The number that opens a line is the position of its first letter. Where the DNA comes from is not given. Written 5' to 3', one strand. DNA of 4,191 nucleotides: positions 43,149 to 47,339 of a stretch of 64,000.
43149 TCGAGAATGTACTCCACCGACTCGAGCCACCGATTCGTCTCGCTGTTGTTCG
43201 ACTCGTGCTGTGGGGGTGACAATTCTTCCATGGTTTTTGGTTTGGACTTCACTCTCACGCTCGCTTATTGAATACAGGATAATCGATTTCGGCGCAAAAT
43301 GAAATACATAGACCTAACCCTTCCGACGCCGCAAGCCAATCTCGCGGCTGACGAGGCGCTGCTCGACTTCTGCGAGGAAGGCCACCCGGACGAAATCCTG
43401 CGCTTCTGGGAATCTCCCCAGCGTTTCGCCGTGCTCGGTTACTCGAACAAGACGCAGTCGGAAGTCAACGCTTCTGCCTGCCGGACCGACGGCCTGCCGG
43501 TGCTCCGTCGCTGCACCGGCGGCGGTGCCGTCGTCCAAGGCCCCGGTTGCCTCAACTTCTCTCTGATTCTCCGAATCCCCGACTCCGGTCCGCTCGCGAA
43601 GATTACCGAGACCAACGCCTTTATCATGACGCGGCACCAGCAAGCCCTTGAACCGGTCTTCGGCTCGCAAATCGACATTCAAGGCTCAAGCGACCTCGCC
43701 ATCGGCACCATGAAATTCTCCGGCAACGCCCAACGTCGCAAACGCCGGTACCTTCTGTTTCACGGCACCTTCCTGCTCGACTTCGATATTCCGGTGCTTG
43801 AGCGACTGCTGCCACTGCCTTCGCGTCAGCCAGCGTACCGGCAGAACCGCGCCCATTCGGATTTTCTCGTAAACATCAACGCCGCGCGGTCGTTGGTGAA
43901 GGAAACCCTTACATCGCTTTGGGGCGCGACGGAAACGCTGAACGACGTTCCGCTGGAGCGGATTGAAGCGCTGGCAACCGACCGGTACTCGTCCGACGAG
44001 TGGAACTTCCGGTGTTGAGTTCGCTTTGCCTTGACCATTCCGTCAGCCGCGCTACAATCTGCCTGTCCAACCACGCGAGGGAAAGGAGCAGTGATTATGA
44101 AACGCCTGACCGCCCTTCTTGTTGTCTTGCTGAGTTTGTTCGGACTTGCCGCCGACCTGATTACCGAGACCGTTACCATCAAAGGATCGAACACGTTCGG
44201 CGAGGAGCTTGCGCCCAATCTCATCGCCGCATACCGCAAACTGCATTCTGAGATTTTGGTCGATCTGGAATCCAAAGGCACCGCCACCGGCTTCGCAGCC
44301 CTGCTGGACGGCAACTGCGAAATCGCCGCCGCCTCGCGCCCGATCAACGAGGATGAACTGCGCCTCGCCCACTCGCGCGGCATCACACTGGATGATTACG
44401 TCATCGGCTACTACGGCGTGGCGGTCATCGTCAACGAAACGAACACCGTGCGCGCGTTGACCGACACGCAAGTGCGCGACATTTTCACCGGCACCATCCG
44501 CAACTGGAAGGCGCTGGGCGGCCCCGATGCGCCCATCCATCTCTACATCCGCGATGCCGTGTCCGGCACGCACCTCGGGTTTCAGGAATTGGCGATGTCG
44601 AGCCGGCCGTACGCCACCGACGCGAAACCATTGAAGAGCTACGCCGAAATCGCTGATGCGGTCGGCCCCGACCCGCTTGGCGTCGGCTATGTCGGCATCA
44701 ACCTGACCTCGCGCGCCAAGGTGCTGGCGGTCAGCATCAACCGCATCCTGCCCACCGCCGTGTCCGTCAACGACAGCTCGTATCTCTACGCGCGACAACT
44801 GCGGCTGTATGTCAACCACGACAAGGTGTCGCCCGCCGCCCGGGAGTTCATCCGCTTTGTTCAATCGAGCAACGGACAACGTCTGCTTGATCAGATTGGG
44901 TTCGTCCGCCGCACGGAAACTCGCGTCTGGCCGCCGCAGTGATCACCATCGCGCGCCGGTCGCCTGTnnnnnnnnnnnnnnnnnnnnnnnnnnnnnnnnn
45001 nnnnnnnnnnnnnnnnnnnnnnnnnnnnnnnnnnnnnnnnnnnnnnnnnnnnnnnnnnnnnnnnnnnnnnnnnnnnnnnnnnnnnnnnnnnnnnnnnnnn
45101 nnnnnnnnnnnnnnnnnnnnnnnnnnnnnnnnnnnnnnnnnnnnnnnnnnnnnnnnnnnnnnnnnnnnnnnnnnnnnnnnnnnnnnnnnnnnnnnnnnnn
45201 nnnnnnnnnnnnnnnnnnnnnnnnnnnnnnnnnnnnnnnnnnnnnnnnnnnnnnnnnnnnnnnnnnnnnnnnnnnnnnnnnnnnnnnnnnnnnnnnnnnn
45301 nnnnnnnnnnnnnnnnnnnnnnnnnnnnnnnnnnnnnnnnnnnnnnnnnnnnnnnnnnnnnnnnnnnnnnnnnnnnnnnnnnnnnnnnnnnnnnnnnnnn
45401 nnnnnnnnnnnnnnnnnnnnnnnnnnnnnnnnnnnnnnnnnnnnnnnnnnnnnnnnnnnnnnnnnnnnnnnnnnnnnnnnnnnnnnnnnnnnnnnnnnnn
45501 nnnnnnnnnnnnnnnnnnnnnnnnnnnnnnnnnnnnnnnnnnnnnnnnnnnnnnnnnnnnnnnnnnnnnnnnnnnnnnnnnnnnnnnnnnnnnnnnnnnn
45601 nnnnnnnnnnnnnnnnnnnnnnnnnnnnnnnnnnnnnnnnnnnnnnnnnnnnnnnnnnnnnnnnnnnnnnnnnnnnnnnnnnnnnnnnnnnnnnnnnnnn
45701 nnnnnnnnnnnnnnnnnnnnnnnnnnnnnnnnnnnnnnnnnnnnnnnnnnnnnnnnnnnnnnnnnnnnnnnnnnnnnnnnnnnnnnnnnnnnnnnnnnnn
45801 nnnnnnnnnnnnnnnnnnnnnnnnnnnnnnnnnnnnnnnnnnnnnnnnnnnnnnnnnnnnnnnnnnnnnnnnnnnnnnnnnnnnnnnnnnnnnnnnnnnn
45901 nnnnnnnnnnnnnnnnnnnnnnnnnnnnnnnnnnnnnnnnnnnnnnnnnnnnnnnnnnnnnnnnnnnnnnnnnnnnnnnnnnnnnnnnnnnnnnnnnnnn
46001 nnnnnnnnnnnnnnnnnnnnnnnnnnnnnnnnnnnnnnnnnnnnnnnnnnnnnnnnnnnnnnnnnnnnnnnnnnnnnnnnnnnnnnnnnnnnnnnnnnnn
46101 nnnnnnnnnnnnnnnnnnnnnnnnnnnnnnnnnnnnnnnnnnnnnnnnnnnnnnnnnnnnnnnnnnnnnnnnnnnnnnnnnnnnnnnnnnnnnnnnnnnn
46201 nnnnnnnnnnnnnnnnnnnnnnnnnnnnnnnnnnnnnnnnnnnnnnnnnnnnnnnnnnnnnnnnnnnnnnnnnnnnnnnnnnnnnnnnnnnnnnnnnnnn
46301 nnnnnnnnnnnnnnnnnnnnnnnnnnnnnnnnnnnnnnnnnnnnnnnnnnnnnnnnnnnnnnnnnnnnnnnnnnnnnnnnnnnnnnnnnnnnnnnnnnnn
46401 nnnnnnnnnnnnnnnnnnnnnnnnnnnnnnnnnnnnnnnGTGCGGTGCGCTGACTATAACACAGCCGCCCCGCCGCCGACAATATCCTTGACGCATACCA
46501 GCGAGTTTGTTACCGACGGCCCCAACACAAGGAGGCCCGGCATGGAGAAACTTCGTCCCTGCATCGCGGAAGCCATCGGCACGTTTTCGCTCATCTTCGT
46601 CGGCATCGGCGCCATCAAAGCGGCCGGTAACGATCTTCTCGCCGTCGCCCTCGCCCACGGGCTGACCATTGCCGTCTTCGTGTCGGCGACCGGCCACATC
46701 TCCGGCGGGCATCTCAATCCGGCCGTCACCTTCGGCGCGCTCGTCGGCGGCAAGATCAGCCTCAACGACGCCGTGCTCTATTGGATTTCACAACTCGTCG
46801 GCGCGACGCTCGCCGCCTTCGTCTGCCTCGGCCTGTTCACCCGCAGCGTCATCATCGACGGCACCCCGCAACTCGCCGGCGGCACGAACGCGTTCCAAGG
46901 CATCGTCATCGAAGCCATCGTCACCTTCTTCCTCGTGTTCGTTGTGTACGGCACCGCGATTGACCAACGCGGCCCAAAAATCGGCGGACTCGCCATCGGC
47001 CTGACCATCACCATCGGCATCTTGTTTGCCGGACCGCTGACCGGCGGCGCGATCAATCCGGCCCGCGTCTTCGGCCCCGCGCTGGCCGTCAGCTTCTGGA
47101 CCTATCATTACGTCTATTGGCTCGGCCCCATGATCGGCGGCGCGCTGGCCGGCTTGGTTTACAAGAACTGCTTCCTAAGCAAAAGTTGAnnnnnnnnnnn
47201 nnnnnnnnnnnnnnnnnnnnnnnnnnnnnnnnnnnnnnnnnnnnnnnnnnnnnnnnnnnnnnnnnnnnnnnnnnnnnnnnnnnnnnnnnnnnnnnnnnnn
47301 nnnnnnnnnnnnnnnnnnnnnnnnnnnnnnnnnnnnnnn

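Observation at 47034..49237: Ser/Thr kinase plus FHA cassette bracketed by two diverged copies of the aquaporin 3' end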

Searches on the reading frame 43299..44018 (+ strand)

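Call 6: search_protein_families(library=pfam, proteins=[window:43299-44018:+], max_evalue=0.01)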
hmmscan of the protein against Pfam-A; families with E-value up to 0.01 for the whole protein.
window:43299-44018:+ (239 aa): 2 families
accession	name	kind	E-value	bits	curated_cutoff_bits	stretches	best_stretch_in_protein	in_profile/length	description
PF21948.1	LplA-B_cat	-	1.6e-32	113.6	27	1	11-173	2-158/200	Lipoyl protein ligase A/B catalytic domain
PF03099.24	BPL_LplA_LipB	-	5e-09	36.6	21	1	53-163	13-133/133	Biotin/lipoate A/B protein ligase family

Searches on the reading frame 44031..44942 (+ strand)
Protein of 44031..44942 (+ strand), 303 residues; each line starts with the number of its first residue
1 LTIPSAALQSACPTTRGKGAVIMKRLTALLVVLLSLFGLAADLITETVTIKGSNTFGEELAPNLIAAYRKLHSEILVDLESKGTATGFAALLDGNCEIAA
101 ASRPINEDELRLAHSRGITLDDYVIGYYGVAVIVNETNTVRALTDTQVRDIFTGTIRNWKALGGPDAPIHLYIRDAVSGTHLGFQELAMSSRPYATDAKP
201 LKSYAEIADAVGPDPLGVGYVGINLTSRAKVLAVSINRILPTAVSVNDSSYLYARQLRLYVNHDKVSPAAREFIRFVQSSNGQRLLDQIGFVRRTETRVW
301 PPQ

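Call 6: search_protein_families(library=pfam, proteins=[window:44031-44942:+], max_evalue=0.01)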
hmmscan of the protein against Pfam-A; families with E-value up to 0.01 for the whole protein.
window:44031-44942:+ (303 aa): 4 families
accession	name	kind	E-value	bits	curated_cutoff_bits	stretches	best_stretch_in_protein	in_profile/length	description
PF12849.12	PBP_like_2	-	2.2e-28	100.2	27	1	46-280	10-266/267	PBP superfamily domain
PF03466.25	LysR_substrate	-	7.9e-09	35.6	28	1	45-112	5-72/209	LysR substrate binding domain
PF12727.12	PBP_like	-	4.5e-05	23.1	27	1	67-215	3-144/193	PBP superfamily domain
PF13531.11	SBP_bac_11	-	0.0002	21.7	25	1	64-291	16-226/227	Bacterial extracellular solute-binding protein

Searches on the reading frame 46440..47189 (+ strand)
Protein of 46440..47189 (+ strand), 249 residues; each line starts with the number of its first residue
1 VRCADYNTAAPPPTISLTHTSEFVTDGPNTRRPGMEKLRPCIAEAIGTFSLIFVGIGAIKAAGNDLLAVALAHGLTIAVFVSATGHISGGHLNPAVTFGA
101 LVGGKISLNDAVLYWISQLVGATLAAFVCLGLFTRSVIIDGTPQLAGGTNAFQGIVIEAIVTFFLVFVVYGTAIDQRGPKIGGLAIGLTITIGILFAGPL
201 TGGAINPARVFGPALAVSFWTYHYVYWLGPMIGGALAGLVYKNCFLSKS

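Call 6: search_protein_families(library=pfam, proteins=[window:46440-47189:+], max_evalue=0.01)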
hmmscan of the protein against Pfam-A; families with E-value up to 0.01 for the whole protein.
window:46440-47189:+ (249 aa): 1 family
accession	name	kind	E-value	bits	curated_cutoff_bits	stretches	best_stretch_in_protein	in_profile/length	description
PF00230.25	MIP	-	6.2e-61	206.4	25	1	36-241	6-222/222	Major intrinsic protein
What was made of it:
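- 46542..47189 (+): Intact aquaporin (MIP family) gene, 215 aa. Pfam MIP profile positions 6-222 of 222 (call 6).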

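Call 10: find_encoding_contigs(protein=window:46539-47189:+, flank=10000, max_places=10)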
Protein window:46539-47189:+ (216 aa): no gene with exactly this product is on record in the collection.
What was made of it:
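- Tried and rejected: My first aquaporin coordinates (46539-47189) started one codon too early, so the exact-sequence look-up found nothing (call 10).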

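Call 11: find_related_loci(query=window:46539-47189:+, collection=genome_contigs, flank=8000)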
Query window:46539-47189:+ (216 aa) in genome_contigs; peptide patterns used: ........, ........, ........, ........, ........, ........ (x = any residue, [..] = any of these).
599 stretches matched a pattern (row limit reached: there are more); 526 encode a relative of the query (tblastn E <= 1e-3); the best 80 are kept; 80 distinct loci.
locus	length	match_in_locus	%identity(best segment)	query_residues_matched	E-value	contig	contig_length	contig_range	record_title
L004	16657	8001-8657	81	1-216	1e-104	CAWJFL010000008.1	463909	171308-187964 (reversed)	MAG: uncultured Verrucomicrobiae bacterium isolate MFD09222.bin.2.60 genome assembly, contig: contig_56956, whole genome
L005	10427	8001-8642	78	1-216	7e-104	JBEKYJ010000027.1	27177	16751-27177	MAG: Verrucomicrobiia bacterium isolate SPRUCE 672 SPRUCE_672_27, whole genome shotgun sequence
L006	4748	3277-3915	78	2-215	9e-102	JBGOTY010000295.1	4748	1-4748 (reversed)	MAG: Verrucomicrobiia bacterium isolate OBJ_0618_7090110_151 k141_4629614_length_4748_cov_20.9774, whole genome shotgun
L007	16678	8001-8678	68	2-216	2e-93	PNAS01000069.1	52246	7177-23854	MAG: Spartobacteria bacterium isolate palsa_1395 73.20110800_P1D.8_contig_247, whole genome shotgun sequence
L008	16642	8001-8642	69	2-216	2e-93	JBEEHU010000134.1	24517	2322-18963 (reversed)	MAG: Verrucomicrobiota bacterium isolate BP_755 scaffold_4552339, whole genome shotgun sequence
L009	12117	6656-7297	68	2-216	6e-93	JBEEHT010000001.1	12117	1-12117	MAG: Verrucomicrobiota bacterium isolate BP_756 scaffold_2622086, whole genome shotgun sequence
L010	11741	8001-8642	67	2-216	3e-93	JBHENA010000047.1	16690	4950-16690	MAG: Chthoniobacterales bacterium isolate S4_bin.25.strict S4_NODE_47, whole genome shotgun sequence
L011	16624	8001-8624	71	2-209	4e-92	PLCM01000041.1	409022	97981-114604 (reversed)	MAG: Spartobacteria bacterium isolate palsa_1414 73.20111000_P3D.6_contig_101, whole genome shotgun sequence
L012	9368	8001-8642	67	2-216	2e-91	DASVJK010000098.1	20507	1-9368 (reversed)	MAG TPA_asm: Chthoniobacterales bacterium isolate SMAG_U3017 k141_606864, whole genome shotgun sequence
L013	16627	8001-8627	69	2-209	6e-90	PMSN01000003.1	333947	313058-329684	MAG: Spartobacteria bacterium isolate palsa_1379 73.20110700_P1D.9_contig_71, whole genome shotgun sequence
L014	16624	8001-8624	67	2-209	4e-83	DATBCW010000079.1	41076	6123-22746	MAG TPA_asm: Chthoniobacterales bacterium isolate SMAG_U5795 k141_962058, whole genome shotgun sequence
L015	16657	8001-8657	63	4-215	2e-79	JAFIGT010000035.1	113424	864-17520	MAG: Verrucomicrobium sp. isolate HJP_bin11 k141_179185, whole genome shotgun sequence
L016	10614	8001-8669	60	1-216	9e-79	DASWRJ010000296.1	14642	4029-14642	MAG TPA_asm: Verrucomicrobiia bacterium isolate SMAG_U3518 k141_3877214, whole genome shotgun sequence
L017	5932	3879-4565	59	1-216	8e-77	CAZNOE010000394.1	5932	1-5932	MAG TPA_asm: uncultured Bifidobacteriaceae bacterium isolate SRP119689_co1_68 genome assembly, contig: NODE_22202_length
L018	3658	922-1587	59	5-216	3e-76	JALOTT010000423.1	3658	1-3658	MAG: Verrucomicrobia bacterium isolate Prado240 scaffold_79221, whole genome shotgun sequence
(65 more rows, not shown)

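Call 29: search_protein_families(library=pfam, proteins=[L005:8663-8998:-], max_evalue=0.01)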
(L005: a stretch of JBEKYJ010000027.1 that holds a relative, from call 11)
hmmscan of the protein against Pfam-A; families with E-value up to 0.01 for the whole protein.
L005:8663-8998:- (111 aa): 0 families

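Call 41: find_homologous_proteins(query=window:46539-47189:+, max_evalue=1e-80)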
Query window:46539-47189:+ (216 aa): 501 proteins with E <= 1e-80 among 8000 candidates; the best 120 are listed.
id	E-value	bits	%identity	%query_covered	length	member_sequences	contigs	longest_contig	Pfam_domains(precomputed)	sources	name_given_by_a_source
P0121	2.5e-119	415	92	100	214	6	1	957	PF00230.26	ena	-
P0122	6.9e-111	387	85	100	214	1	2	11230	PF00230.26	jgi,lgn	jgi:MIP family channel proteins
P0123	4.6e-105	368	80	100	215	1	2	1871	PF00230.26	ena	-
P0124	5.1e-104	365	81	100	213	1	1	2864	PF00230.26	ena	-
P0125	5.4e-104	365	78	100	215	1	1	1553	PF00230.26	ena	-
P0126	1.8e-103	363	80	100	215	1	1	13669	PF00230.26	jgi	jgi:MIP family channel proteins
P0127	4.9e-103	362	80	100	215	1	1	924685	PF00230.26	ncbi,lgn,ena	-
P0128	1.4e-102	360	79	100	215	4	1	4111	PF00230.26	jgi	jgi:aquaporin TIP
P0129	3.8e-102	359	79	100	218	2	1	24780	PF00230.26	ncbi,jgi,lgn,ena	-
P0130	9.2e-102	358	79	100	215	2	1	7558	PF00230.26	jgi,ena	-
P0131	4.2e-101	355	80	100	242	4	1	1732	PF00230.26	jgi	jgi:MIP family channel proteins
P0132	8.3e-101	354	82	100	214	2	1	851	PF00230.26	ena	-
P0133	1.3e-100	354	81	100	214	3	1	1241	PF00230.26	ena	-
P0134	1.9e-100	353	77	100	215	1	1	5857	PF00230.26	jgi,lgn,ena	-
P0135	1.8e-99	350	77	100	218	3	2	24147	PF00230.26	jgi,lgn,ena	jgi:MIP family channel proteins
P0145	8.8e-98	345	92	84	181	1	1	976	PF00230.26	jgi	jgi:MIP family channel proteins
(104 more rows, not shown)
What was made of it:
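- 46542..47189 (+): Orthologues are 74-92% identical in relatives (calls 11, 41).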

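Call 43: find_encoding_contigs(protein=P0121, flank=10000, max_places=10)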
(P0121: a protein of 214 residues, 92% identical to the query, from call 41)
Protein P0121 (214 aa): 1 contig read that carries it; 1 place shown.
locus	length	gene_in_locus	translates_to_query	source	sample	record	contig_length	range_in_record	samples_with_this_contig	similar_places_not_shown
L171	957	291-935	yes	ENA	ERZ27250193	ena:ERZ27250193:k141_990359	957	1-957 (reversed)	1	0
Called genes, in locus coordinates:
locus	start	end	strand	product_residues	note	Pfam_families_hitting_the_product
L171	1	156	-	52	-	?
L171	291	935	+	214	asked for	PF00230:MIP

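Call 44: find_encoding_contigs(protein=P0122, flank=10000, max_places=4)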
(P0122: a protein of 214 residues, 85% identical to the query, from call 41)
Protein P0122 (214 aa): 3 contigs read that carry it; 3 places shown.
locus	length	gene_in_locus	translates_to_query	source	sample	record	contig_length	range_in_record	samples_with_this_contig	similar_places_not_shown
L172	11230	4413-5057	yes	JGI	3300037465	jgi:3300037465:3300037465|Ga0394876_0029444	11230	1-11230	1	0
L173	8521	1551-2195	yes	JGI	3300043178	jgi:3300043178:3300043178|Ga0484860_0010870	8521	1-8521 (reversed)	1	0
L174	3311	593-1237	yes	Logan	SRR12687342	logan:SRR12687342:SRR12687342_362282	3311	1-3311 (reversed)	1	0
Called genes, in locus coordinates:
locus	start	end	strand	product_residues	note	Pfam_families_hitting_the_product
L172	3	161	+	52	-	?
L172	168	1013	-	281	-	PF07589:PEP_exosort_dom (weak)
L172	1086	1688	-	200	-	PF07589:PEP_exosort_dom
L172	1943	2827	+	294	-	PF12849:PBP_like_2, PF03466:LysR_substrate (faint), PF12727:PBP_like, PF13531:SBP_bac_11 (weak)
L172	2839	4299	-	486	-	PF03477:ATP-cone (faint), PF00485:PRK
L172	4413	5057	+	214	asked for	PF00230:MIP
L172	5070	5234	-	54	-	-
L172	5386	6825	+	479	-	PF00392:GntR, PF00155:Aminotran_1_2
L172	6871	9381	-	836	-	PF01624:MutS_I, PF05188:MutS_II, PF05192:MutS_III, PF05190:MutS_IV, PF00488:MutS_V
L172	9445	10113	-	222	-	PF13646:HEAT_2 (faint)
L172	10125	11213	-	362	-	-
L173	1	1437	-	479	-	?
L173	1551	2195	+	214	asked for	PF00230:MIP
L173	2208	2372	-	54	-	-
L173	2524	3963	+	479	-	PF00392:GntR, PF00155:Aminotran_1_2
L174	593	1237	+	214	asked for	PF00230:MIP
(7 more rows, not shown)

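Call 53: search_protein_families(library=padloc, proteins=[L005:8663-8998:-], max_evalue=0.001)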
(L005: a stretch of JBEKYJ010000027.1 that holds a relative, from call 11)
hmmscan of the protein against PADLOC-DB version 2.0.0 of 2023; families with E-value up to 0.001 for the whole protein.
L005:8663-8998:- (111 aa): 0 families

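Call 61: find_encoding_contigs(protein=P0145, flank=5000, max_places=5)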
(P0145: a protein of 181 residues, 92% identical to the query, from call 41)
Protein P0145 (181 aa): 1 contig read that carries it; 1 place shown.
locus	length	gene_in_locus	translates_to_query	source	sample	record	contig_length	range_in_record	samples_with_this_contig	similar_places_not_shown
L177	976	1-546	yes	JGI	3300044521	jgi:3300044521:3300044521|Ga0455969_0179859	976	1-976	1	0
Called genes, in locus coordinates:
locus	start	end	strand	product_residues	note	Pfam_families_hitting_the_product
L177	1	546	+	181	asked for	PF00230:MIP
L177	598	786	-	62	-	-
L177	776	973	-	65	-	-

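Call 64: find_related_loci(query=window:46539-47189:+, collection=viral_contigs, flank=5000)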
Query window:46539-47189:+ (216 aa) in viral_contigs; peptide patterns used: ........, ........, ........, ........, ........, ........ (x = any residue, [..] = any of these).
15 stretches matched a pattern; 2 encode a relative of the query (tblastn E <= 1e-3); 2 distinct loci.
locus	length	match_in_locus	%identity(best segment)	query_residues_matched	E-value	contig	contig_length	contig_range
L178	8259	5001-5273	40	9-210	1e-12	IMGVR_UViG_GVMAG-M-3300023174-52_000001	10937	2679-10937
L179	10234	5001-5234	33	8-101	4e-7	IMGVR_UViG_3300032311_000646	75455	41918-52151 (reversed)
